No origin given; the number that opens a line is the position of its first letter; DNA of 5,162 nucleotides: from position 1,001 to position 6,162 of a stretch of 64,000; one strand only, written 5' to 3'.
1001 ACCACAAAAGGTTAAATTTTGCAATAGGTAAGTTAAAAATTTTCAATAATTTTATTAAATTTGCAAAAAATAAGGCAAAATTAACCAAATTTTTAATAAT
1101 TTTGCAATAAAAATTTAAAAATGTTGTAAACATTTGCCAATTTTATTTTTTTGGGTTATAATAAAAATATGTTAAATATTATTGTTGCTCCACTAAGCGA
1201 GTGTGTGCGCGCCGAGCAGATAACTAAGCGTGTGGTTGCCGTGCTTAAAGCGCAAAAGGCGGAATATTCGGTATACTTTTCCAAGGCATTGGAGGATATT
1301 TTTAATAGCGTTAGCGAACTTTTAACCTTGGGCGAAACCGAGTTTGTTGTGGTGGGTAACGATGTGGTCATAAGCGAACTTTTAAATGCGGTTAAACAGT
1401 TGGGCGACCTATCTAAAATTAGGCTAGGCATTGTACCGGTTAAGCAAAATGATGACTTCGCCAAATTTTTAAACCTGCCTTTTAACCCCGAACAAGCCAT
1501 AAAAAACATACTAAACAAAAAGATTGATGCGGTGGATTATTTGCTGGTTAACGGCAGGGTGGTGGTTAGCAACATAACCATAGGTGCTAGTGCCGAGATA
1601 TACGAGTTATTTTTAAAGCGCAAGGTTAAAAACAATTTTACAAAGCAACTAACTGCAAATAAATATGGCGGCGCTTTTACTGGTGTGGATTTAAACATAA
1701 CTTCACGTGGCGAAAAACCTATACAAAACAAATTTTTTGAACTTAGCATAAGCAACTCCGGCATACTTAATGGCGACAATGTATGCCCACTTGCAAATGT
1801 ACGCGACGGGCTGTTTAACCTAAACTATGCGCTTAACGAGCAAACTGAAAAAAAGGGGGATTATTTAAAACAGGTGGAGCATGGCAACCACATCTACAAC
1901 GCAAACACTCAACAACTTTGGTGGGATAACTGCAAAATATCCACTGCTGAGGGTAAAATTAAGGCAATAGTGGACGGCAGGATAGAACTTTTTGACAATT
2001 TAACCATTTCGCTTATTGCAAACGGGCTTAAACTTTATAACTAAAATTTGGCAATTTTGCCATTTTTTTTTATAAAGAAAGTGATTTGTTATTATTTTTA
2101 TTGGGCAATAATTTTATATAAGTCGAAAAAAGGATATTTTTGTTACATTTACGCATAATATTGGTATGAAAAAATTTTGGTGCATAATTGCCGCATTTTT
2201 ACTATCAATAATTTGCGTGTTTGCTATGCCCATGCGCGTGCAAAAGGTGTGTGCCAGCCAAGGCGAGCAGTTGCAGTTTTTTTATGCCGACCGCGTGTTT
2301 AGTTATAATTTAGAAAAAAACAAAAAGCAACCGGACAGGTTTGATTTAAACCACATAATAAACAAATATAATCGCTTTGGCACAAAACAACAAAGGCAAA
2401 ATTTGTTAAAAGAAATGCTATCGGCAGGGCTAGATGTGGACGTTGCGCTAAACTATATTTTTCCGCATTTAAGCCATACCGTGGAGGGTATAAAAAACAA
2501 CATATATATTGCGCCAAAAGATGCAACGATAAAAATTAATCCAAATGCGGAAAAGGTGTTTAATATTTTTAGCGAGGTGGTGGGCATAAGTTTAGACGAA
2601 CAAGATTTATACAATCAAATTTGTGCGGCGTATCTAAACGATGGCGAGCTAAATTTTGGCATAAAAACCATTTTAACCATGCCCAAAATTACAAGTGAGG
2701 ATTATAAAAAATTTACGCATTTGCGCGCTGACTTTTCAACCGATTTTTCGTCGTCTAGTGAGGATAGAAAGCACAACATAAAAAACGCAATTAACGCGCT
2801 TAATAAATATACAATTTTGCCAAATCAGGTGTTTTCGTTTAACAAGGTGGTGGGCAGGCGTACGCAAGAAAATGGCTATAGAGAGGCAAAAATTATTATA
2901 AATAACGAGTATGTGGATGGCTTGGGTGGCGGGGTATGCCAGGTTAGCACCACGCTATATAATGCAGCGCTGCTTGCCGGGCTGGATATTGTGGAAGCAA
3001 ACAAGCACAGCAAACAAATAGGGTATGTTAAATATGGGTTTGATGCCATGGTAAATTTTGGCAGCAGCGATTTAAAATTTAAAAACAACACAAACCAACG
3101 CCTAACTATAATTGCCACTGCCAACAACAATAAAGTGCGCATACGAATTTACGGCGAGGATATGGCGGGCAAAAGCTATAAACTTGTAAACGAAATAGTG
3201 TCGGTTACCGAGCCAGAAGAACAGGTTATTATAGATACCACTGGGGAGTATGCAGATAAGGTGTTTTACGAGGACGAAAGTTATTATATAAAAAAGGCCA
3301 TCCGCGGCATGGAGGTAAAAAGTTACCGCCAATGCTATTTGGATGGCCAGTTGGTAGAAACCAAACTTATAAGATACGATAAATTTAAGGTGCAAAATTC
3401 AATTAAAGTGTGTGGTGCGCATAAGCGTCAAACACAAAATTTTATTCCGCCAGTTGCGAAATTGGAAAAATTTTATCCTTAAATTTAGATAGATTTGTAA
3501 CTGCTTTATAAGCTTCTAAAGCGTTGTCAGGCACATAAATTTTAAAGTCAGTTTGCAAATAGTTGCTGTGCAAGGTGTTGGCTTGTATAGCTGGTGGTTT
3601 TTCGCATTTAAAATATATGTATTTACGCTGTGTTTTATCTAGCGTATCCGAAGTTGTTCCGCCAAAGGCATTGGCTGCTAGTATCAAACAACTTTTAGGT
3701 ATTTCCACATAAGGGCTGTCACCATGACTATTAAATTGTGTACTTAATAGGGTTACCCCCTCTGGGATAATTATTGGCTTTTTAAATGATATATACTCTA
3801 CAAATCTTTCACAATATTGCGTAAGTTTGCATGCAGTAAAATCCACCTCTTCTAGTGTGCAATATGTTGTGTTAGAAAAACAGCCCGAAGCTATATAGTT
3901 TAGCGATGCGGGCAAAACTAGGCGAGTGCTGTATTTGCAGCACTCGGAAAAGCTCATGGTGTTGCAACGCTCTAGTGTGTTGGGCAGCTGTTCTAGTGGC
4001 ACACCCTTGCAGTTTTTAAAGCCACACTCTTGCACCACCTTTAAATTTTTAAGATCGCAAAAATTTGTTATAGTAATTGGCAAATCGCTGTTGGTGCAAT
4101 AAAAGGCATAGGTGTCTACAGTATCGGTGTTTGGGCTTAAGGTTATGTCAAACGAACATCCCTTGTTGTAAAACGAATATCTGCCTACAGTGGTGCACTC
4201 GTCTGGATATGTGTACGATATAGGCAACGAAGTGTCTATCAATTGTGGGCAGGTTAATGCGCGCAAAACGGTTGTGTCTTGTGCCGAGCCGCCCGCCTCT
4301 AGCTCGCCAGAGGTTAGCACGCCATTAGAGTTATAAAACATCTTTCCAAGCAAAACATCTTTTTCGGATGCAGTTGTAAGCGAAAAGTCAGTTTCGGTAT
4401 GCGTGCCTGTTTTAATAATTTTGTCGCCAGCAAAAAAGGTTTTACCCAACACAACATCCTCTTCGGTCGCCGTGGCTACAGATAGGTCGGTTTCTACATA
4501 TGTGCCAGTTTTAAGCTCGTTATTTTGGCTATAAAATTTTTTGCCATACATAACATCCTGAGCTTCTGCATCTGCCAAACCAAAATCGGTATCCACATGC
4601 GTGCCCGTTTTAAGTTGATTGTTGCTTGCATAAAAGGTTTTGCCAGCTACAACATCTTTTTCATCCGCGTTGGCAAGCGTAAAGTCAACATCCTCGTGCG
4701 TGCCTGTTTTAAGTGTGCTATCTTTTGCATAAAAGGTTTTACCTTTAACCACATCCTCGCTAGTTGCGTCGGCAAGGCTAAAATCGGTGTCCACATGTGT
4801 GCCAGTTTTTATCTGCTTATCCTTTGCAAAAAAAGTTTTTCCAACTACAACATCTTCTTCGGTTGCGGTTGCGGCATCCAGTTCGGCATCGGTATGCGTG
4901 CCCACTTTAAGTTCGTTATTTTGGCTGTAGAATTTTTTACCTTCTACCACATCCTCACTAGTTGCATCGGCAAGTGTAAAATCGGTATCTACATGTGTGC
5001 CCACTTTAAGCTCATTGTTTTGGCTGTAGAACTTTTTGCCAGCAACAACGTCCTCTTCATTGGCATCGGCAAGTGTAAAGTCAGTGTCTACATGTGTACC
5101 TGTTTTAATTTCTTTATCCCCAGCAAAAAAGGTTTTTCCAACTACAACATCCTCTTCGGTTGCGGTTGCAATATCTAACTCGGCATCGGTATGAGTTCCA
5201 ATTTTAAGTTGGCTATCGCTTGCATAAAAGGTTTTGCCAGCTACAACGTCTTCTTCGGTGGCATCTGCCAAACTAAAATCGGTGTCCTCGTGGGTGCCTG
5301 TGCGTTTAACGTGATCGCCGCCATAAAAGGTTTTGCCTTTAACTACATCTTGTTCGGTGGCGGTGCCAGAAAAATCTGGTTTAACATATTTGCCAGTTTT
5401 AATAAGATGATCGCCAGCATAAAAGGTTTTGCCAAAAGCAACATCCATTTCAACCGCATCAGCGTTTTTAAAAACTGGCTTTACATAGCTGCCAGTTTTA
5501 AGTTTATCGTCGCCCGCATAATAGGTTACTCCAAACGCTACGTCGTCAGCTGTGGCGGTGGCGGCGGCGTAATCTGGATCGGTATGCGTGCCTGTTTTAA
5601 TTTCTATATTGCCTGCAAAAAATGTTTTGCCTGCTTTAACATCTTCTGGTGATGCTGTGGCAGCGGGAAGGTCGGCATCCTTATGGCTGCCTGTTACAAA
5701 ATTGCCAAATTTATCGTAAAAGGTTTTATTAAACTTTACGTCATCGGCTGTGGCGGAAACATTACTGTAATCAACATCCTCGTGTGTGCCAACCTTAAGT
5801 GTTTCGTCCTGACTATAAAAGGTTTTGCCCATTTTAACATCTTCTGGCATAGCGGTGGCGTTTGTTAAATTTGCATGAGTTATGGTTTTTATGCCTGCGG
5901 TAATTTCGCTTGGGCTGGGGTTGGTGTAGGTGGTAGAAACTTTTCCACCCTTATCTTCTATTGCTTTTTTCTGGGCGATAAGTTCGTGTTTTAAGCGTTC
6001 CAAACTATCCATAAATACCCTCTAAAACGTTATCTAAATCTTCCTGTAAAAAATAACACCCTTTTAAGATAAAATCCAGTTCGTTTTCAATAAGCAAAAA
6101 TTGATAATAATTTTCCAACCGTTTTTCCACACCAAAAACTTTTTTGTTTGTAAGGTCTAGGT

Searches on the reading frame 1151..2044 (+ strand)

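Call 23: search_protein_families(library=pfam, proteins=[window:1151-2044:+])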
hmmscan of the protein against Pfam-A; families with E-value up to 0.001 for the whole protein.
window:1151-2044:+ (297 aa): 2 families
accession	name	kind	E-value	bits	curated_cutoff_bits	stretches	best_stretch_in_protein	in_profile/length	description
PF00781.29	DAGK_cat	-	6.6e-10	39.1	23.6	1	10-131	4-123/125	Diacylglycerol kinase catalytic domain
PF19279.4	YegS_C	-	0.00026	21.2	27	1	196-276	57-137/158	YegS C-terminal NAD kinase beta sandwich-like domain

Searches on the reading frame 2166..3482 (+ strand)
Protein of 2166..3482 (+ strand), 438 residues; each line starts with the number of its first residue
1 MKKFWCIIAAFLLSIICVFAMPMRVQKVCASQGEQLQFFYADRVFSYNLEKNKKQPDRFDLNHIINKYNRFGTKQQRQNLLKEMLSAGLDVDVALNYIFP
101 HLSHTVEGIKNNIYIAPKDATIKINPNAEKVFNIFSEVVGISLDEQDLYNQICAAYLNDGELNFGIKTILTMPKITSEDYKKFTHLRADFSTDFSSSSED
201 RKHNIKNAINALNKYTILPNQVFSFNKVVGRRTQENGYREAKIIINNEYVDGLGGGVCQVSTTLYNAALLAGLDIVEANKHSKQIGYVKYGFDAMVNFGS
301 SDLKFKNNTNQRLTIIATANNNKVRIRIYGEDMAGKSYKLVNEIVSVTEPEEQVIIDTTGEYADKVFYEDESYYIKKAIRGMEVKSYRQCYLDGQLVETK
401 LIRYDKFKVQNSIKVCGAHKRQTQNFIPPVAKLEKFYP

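Call 23: search_protein_families(library=pfam, proteins=[window:2166-3482:+])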
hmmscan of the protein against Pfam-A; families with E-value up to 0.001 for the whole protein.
window:2166-3482:+ (438 aa): 2 families
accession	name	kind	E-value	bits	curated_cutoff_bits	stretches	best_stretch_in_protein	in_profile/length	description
PF04294.18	VanW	-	2.8e-48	163.1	27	1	201-329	2-130/130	VanW like protein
PF12229.13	PG_binding_4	-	0.00021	21.9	22.1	1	58-157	12-109/117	Putative peptidoglycan binding domain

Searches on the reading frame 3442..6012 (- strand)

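Call 23: search_protein_families(library=pfam, proteins=[window:3442-6012:-])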
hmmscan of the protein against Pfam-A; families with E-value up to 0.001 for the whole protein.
window:3442-6012:- (856 aa): 3 families
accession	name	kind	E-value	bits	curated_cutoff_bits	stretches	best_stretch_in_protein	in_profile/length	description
PF13306.12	LRR_5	-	9.3e-11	42.2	27.7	1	663-786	6-123/127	BspA type Leucine rich repeat region (6 copies)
PF17449.7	YrzK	-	9.7e-05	23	27.8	0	59-81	5-27/54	Uncharacterized YrzK-like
PF21145.3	C4_MG1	-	0.00014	22.2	21.4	0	402-449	10-57/112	Complement C4, MG1 domain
